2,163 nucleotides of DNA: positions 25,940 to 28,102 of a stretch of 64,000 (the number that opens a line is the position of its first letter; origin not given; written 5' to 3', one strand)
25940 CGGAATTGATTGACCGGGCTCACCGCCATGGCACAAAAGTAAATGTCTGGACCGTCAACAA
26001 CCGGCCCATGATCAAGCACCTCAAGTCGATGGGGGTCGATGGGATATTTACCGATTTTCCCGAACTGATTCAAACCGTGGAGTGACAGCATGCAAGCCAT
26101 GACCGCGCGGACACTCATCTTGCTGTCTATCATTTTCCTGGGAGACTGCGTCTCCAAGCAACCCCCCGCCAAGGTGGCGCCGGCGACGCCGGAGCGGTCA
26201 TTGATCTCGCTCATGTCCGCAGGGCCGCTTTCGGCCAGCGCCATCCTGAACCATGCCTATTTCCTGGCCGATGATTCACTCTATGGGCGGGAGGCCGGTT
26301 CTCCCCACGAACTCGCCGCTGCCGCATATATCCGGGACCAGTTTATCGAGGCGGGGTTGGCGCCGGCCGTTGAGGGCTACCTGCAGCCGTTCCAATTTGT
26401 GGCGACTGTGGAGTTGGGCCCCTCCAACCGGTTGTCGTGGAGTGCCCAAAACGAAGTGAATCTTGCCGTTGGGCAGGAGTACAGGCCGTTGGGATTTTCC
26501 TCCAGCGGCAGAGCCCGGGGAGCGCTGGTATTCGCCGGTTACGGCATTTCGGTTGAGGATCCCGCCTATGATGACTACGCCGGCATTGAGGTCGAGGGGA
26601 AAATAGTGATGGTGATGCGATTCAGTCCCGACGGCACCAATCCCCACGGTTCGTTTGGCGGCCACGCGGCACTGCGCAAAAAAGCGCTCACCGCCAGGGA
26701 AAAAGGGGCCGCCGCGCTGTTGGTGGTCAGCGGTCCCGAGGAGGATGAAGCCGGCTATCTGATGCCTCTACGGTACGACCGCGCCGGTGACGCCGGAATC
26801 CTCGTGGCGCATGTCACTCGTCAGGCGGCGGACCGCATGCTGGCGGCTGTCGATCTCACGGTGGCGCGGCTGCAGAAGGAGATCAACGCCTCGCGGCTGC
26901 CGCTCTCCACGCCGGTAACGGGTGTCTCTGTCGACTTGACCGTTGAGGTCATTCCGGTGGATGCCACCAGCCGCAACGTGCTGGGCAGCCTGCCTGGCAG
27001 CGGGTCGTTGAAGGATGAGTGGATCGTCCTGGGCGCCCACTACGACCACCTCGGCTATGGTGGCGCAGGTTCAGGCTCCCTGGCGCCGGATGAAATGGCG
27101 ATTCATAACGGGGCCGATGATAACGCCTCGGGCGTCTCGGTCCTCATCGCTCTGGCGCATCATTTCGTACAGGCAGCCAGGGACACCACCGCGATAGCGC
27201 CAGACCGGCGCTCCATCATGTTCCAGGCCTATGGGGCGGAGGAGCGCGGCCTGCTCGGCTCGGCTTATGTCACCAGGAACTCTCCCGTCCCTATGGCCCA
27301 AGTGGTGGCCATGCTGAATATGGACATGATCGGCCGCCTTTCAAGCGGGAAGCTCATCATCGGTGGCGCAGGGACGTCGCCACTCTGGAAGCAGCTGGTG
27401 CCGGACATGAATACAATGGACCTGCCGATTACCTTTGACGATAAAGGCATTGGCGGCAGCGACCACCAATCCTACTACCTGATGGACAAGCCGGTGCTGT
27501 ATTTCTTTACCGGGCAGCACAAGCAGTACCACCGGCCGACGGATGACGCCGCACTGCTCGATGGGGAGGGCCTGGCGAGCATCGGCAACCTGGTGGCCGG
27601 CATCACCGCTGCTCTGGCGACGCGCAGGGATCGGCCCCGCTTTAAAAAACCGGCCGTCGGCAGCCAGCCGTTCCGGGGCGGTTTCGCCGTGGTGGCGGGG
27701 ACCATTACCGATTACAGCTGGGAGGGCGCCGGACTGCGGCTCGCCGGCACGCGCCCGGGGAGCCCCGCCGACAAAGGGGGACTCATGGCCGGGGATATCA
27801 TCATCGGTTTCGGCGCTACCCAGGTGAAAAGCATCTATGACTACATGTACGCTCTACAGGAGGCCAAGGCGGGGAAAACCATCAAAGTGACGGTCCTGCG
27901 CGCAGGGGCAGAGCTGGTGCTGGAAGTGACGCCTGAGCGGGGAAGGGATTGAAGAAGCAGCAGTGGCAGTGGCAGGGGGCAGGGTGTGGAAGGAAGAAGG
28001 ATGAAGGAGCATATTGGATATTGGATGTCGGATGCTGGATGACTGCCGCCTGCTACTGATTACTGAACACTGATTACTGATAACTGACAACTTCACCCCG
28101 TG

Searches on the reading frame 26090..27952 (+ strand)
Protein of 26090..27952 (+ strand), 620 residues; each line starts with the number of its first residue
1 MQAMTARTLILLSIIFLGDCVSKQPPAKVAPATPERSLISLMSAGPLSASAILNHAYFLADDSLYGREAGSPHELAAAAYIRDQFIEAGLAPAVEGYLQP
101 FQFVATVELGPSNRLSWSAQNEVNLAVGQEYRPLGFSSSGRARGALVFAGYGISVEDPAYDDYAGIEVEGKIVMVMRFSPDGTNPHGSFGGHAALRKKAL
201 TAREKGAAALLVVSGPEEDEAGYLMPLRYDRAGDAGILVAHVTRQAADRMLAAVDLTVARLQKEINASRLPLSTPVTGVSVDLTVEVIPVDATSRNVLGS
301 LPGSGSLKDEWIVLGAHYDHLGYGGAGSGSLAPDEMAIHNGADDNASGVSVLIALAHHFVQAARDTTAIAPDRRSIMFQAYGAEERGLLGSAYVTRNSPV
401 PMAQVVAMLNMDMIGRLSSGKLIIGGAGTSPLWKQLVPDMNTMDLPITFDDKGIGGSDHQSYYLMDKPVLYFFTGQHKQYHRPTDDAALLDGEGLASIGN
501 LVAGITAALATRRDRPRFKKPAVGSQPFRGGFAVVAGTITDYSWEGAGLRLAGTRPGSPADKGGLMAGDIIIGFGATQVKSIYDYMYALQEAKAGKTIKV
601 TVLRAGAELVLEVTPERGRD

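Call 13: search_protein_families(library=pfam, proteins=[window:26090-27952:+], max_evalue=0.001)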
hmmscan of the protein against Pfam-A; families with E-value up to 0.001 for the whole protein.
window:26090-27952:+ (620 aa): 5 families
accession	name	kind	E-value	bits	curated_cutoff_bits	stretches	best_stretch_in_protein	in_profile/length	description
PF04389.22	Peptidase_M28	-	4.6e-36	124.8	21.3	1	296-504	1-191/193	Peptidase family M28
PF13180.12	PDZ_2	-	4.2e-09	37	27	1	555-613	20-78/80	PDZ domain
PF17820.7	PDZ_6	-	3e-07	30.5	27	1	555-604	6-54/54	PDZ domain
PF02225.27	PA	-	5.3e-07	30.1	23.9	1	161-248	16-93/95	PA domain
PF00595.29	PDZ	-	0.001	19.9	23.2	0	531-602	13-80/81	PDZ domain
